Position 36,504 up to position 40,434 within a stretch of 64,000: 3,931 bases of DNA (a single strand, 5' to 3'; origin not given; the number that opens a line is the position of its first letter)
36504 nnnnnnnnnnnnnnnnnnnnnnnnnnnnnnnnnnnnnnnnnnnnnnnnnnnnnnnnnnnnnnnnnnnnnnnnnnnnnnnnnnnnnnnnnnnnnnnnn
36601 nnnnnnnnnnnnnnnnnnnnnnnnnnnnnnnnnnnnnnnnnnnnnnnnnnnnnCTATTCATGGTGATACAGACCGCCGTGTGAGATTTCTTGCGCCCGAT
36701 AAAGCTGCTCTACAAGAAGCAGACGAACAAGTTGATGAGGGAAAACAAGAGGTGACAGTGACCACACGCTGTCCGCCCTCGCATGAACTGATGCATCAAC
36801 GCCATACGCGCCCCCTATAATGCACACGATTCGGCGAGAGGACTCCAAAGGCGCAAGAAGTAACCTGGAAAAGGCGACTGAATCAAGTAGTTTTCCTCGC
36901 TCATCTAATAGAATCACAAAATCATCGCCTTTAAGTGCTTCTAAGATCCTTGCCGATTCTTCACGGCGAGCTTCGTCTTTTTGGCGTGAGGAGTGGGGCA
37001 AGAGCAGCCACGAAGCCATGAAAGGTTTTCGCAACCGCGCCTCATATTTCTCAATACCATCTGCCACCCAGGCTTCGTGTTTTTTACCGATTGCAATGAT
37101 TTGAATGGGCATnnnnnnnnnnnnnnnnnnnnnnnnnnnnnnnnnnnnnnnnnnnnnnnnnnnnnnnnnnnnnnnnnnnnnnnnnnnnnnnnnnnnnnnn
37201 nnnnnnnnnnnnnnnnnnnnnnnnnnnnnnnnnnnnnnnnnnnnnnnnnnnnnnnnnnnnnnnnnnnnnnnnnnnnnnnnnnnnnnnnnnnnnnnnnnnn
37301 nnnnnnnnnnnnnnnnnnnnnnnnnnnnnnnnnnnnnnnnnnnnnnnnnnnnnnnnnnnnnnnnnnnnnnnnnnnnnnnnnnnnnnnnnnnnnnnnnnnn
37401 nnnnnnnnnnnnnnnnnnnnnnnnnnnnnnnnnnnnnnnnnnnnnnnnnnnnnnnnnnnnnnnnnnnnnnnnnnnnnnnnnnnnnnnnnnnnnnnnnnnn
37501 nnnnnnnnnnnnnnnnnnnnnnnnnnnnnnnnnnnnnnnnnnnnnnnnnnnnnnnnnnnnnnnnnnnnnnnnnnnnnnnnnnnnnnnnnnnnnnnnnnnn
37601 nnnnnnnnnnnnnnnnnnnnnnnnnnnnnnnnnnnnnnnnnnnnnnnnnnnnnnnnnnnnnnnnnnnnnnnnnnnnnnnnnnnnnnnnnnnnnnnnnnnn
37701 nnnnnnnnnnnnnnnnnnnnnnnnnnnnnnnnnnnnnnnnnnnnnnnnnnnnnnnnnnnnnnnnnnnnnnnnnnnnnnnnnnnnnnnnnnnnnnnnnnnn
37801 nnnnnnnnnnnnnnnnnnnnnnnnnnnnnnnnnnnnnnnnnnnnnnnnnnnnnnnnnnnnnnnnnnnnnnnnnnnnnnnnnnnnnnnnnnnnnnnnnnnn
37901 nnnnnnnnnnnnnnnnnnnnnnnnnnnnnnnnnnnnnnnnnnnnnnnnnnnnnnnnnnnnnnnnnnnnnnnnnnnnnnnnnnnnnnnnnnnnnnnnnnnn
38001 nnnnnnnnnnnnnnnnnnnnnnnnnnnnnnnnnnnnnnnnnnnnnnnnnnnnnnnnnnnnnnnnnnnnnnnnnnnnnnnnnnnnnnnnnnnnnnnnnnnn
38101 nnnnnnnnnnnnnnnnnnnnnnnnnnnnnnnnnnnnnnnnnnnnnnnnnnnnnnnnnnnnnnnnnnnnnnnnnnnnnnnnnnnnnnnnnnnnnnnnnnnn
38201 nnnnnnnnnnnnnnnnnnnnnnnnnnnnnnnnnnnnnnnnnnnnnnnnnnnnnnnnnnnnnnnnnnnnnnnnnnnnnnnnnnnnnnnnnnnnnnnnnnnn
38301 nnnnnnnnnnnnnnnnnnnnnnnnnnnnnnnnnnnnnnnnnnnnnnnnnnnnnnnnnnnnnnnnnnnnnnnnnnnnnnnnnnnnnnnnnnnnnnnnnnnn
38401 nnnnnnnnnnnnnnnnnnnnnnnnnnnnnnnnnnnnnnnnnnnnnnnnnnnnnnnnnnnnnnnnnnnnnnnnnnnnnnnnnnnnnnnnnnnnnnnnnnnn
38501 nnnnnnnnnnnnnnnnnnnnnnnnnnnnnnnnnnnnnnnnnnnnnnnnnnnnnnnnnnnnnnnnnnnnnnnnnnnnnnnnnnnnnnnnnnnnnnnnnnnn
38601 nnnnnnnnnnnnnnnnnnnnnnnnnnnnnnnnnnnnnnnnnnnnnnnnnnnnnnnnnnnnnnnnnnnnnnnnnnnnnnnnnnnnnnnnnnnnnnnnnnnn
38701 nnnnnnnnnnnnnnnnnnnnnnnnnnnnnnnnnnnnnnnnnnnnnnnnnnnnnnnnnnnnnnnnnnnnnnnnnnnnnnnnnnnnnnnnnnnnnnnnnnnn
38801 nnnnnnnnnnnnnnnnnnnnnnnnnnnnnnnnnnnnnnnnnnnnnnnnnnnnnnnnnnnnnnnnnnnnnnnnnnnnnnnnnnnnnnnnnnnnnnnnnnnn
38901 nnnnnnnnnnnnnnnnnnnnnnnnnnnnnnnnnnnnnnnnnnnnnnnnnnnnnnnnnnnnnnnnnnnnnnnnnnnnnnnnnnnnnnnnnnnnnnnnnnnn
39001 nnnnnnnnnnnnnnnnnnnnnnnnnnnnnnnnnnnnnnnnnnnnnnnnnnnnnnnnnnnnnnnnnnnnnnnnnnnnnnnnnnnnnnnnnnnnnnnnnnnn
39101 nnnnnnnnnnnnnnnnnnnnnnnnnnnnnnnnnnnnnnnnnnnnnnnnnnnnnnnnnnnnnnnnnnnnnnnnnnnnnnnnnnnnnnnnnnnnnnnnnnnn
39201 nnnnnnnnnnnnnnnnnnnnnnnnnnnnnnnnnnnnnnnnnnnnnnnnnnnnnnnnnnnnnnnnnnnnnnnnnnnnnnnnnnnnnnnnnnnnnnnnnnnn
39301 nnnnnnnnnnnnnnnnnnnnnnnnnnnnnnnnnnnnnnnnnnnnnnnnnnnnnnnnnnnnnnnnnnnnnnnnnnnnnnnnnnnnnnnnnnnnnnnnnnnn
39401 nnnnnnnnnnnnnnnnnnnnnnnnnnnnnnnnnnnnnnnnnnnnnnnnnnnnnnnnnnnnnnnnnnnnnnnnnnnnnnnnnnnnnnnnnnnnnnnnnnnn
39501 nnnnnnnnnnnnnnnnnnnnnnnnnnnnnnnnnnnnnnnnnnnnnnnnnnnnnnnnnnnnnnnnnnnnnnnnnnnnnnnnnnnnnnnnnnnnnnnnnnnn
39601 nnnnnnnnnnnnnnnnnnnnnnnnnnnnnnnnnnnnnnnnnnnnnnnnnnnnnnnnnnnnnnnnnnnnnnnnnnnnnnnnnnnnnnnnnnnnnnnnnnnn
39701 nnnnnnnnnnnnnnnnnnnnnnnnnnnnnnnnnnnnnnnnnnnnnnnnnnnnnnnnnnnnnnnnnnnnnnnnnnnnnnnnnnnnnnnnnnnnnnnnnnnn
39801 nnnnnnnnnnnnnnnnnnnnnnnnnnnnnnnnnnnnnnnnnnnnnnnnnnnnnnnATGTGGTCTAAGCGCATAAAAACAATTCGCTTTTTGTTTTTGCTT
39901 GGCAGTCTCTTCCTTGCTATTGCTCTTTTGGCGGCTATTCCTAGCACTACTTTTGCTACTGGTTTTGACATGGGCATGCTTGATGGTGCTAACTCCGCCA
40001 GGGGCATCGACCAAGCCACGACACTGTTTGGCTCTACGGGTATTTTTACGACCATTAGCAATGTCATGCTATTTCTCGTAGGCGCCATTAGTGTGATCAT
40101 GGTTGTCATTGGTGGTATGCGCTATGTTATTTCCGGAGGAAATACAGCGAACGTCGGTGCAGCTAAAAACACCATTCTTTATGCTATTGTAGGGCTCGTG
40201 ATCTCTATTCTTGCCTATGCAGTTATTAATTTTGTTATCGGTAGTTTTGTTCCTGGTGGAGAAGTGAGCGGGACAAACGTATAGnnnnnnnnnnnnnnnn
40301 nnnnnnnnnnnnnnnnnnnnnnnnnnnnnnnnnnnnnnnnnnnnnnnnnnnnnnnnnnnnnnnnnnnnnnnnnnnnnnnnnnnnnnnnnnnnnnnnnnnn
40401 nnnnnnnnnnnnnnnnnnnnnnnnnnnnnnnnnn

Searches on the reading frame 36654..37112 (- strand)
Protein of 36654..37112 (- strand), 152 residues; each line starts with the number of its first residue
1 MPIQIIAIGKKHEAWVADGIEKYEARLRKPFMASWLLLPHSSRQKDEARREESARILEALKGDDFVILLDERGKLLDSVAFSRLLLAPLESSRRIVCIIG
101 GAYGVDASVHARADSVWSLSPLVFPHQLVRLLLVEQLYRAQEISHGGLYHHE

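Call 8: search_protein_families(library=pfam, proteins=[window:36654-37112:-], max_evalue=0.001)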
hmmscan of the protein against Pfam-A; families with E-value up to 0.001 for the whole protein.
window:36654-37112:- (152 aa): 1 family
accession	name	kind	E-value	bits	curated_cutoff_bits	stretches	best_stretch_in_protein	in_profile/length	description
PF02590.22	SPOUT_MTase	-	1.5e-43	148.9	27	1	1-150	1-154/154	Predicted SPOUT methyltransferase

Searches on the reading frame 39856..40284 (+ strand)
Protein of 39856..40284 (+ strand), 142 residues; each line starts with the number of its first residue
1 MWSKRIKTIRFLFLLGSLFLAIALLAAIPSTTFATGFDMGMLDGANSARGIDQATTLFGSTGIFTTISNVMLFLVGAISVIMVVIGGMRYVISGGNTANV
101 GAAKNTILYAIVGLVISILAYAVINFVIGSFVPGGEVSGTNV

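Call 3: search_protein_families(library=pfam, proteins=[window:39856-40284:+], max_evalue=0.1)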
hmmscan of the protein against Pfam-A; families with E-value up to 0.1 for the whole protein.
window:39856-40284:+ (142 aa): 3 families
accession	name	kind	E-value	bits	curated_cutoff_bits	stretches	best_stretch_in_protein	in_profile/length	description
PF18895.5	T4SS_pilin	-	1.5e-07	31.8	26.6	1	62-127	4-71/71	Type IV secretion system pilin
PF04306.18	DUF456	-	0.012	16.3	29.4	1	63-132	20-89/139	Protein of unknown function (DUF456)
PF13197.11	DUF4013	-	0.012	15.9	26.9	1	10-129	41-160/168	Protein of unknown function (DUF4013)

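Call 4: search_protein_families(library=ncbifam, proteins=[window:39856-40284:+], max_evalue=0.1)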
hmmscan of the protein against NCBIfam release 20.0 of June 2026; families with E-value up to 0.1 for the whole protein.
window:39856-40284:+ (142 aa): 1 family
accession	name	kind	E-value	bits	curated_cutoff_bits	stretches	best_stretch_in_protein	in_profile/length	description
NF045849.1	ICE_MMCAP2_0565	equivalog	0.0014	18.3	40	1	65-130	14-79/80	Mbov_0395 family pilin-like conjugal transfer protein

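Call 28: search_solved_structures(query=A1, max_evalue=10, show_alignments=2)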
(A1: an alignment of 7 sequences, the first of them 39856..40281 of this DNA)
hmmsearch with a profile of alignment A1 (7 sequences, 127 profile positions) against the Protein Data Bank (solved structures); distinct sequences matched with E-value up to 10: 0.

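Call 33: find_homologous_proteins(query=A1, max_evalue=0.00001)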
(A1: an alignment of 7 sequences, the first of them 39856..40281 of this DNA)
Query A1 (7 sequences) (142 aa, profile of the alignment): 2819 proteins with E <= 0.00001 among 8000 candidates; the best 120 are listed.
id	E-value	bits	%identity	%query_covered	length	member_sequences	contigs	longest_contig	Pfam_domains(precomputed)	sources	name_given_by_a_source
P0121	1.9e-49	185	40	63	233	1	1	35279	PF18895.6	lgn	-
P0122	1.2e-47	179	45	54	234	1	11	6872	PF18895.6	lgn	-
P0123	2.0e-47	178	43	63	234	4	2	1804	PF18895.6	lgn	-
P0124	2.7e-45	171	48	46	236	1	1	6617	PF18895.6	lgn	-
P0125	2.2e-44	169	57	44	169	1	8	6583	PF18895.6,PF04956.19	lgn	-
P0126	5.6e-44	167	57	42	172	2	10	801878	PF18895.6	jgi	jgi:uncharacterized membrane protein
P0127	6.5e-44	167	100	100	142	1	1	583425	PF18895.6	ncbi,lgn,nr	ncbi:MAG TPA: hypothetical protein VFH06_01095 [Candidatus Saccharimonadales bacterium]|nr:hypotheti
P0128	2.4e-43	165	46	65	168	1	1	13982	PF18895.6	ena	-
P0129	8.9e-43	163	49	50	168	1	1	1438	PF18895.6,PF04956.19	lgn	-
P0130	7.1e-42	160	91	100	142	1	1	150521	PF18895.6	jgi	jgi:hypothetical protein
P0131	1.1e-41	160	56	90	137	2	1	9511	PF18895.6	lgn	-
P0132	4.7e-41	158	39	63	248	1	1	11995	PF18895.6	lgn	-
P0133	4.7e-41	158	55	90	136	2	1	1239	PF18895.6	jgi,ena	-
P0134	4.7e-41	158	57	88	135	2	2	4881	PF18895.6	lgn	-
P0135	4.9e-41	158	52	90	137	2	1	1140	PF18895.6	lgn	-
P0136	6.1e-41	157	58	90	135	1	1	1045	PF18895.6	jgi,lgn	-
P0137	1.4e-40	156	54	94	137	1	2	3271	PF18895.6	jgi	jgi:hypothetical protein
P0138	1.5e-40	156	50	90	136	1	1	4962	PF18895.6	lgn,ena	-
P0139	1.9e-40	156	54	90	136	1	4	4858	PF18895.6,PF19607.5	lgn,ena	-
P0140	2.0e-40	156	54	88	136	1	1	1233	PF18895.6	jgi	jgi:type IV secretion system pilin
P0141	2.4e-40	155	56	88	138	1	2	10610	PF18895.6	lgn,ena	-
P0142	3.2e-40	155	38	74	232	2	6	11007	PF18895.6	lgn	-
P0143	3.7e-40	155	52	41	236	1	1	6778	PF18895.6,PF04956.19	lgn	-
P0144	4.4e-40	155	84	100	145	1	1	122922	PF18895.6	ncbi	-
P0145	4.8e-40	154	50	48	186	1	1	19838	PF18895.6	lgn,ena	-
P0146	4.8e-40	154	40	58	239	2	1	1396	PF18895.6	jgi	jgi:hypothetical protein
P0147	5.8e-40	154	57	88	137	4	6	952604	PF18895.6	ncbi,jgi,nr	ncbi:MAG: hypothetical protein HZB75_05060 [Candidatus Saccharibacteria bacterium]|jgi:hypothetical 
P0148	7.3e-40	154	53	94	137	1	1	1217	PF18895.6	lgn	-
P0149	7.5e-40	154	59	49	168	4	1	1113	PF18895.6,PF04956.19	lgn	-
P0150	7.6e-40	154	43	51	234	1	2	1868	PF18895.6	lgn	-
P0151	8.1e-40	154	48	46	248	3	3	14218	PF18895.6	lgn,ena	-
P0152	9.0e-40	154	55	88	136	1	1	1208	PF18895.6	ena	-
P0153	9.1e-40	154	33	68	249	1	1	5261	PF18895.6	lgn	-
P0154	1.1e-39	153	54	88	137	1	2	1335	PF18895.6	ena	-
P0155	1.1e-39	153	56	88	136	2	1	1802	PF18895.6,PF19607.5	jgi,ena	-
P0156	1.2e-39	153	58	90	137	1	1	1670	PF18895.6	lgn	-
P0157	1.8e-39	153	54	88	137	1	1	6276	PF18895.6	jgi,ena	-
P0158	1.8e-39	153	54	92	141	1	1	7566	PF18895.6,PF19607.5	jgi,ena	-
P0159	1.8e-39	153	53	88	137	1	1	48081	PF18895.6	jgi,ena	-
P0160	1.9e-39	153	26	83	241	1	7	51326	PF18895.6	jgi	jgi:threonine/homoserine/homoserine lactone efflux protein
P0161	2.3e-39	152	38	51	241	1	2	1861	PF18895.6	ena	-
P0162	2.5e-39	152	50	90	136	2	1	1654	PF18895.6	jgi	jgi:hypothetical protein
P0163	3.0e-39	152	41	50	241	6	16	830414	PF18895.6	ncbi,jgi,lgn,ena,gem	-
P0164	3.4e-39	152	48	30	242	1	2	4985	PF18895.6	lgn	-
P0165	3.5e-39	152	57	30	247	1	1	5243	PF18895.6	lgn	-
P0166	5.2e-39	151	53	88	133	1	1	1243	PF18895.6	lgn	-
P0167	5.6e-39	151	39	59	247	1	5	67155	PF18895.6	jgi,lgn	jgi:hypothetical protein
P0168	5.9e-39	151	55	88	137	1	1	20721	PF18895.6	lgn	-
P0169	7.0e-39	151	44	51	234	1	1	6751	PF18895.6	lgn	-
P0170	7.4e-39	151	55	89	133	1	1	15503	PF18895.6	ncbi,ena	ncbi:MAG: hypothetical protein ABJA64_01970 [Candidatus Saccharibacteria bacterium]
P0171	8.5e-39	150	52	30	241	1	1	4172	PF18895.6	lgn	-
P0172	9.5e-39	150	52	90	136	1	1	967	PF18895.6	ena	-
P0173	9.7e-39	150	88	100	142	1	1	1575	PF18895.6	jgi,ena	-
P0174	1.0e-38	150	33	68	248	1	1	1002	PF18895.6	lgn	-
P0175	1.1e-38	150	54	88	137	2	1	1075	PF18895.6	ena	-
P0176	1.6e-38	150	43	46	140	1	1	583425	PF18895.6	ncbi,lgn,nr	ncbi:MAG TPA: hypothetical protein VFH06_01140 [Candidatus Saccharimonadales bacterium]|nr:hypotheti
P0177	2.4e-38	149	33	63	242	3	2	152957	PF18895.6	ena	-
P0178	2.5e-38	149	55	88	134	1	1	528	PF18895.6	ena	-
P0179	2.6e-38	149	85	100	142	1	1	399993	PF18895.6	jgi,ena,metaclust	metaclust:\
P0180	3.7e-38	148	45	30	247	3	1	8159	PF18895.6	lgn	-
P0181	3.8e-38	148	43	49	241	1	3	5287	PF18895.6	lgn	-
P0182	4.5e-38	148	54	88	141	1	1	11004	PF18895.6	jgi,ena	jgi:hypothetical protein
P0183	5.5e-38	148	43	49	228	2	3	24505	PF18895.6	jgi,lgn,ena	-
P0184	1.1e-37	147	54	88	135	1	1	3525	PF18895.6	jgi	jgi:hypothetical protein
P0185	1.7e-37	146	46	42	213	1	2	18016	PF18895.6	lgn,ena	-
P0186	2.1e-37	146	62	66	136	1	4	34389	PF18895.6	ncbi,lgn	ncbi:MAG TPA: hypothetical protein VGE13_00190 [Candidatus Saccharimonadales bacterium]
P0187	2.3e-37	146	50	30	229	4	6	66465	PF18895.6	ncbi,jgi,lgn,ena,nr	ncbi:hypothetical protein COV88_03170 [Candidatus Saccharibacteria bacterium CG11_big_fil_rev_8_21_1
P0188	2.4e-37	146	41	50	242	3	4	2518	PF18895.6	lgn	-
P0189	3.4e-37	145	72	80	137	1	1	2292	PF18895.6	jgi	jgi:hypothetical protein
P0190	3.5e-37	145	56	90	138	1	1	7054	PF18895.6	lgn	-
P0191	4.0e-37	145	69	78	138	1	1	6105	PF18895.6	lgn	-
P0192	4.2e-37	145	51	88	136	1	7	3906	PF18895.6,PF19607.5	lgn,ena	-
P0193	6.7e-37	144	47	30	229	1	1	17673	PF18895.6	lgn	-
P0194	8.6e-37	144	41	49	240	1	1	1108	PF18895.6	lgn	-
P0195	8.9e-37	144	53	89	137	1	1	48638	PF18895.6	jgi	jgi:multisubunit Na+/H+ antiporter MnhB subunit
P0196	9.8e-37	144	75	85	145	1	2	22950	PF18895.6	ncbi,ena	-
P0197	1.1e-36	144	56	93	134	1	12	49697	PF18895.6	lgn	-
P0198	1.2e-36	144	64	89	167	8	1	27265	PF18895.6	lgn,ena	-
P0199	1.8e-36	143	70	82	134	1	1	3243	PF18895.6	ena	-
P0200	1.9e-36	143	63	67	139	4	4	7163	PF18895.6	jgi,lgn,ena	jgi:hypothetical protein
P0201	2.2e-36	143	56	81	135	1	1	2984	PF18895.6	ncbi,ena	-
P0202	2.7e-36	142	68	89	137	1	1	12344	PF18895.6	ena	-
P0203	2.9e-36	142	64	96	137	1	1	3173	PF18895.6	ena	-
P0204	3.0e-36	142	68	89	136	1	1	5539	PF18895.6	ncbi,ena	-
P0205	3.4e-36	142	63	97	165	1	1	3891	PF18895.6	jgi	jgi:hypothetical protein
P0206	3.5e-36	142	68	89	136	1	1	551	PF18895.6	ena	-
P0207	3.5e-36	142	64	100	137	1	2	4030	PF18895.6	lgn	-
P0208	4.1e-36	142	51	92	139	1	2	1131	PF18895.6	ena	-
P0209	4.2e-36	142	75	83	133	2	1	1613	PF18895.6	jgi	-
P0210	5.0e-36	141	69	81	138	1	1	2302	PF18895.6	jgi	jgi:hypothetical protein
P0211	6.1e-36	141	59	84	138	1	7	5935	PF18895.6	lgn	-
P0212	6.3e-36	141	59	76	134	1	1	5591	PF18895.6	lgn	-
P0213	6.6e-36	141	55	79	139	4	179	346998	PF18895.6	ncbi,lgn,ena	-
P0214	8.1e-36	141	82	100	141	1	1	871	PF18895.6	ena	-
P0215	9.1e-36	141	67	94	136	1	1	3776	PF18895.6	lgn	-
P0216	9.6e-36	141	50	91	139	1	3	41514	PF18895.6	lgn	-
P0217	9.8e-36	141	73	80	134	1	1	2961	PF18895.6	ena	-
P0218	1.0e-35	140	61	92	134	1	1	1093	PF18895.6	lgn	-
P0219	1.5e-35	140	57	89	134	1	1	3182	PF18895.6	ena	-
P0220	1.5e-35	140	72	92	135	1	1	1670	PF18895.6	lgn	-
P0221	1.5e-35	140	66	90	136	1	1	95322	PF18895.6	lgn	-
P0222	1.7e-35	140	55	90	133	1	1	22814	PF18895.6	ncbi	-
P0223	1.8e-35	140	64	94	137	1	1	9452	PF18895.6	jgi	-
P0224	1.8e-35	140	63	90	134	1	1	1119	PF18895.6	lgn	-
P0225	2.0e-35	140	52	88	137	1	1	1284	PF18895.6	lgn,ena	-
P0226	2.0e-35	140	64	99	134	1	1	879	PF18895.6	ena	-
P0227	2.3e-35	139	49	88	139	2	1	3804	PF18895.6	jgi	jgi:hypothetical protein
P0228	2.3e-35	139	54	89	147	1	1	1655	PF18895.6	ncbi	-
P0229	2.4e-35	139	64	67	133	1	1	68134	PF18895.6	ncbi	-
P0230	2.4e-35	139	75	75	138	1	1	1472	PF18895.6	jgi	jgi:sorbitol-specific phosphotransferase system component IIC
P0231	2.5e-35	139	80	77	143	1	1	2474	PF18895.6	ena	-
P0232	2.7e-35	139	52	30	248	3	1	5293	PF18895.6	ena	-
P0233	3.0e-35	139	34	63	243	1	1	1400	PF18895.6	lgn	-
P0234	3.3e-35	139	52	30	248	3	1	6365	PF18895.6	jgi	jgi:hypothetical protein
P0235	3.3e-35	139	79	75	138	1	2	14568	PF18895.6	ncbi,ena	-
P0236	3.4e-35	139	70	92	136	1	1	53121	PF18895.6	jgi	jgi:type IV secretion system pilin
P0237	3.7e-35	139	53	88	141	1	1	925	PF18895.6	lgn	-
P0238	3.8e-35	139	73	80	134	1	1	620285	PF18895.6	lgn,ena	-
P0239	3.8e-35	139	60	88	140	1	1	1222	PF18895.6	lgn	-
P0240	3.9e-35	139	52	88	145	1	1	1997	PF18895.6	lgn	-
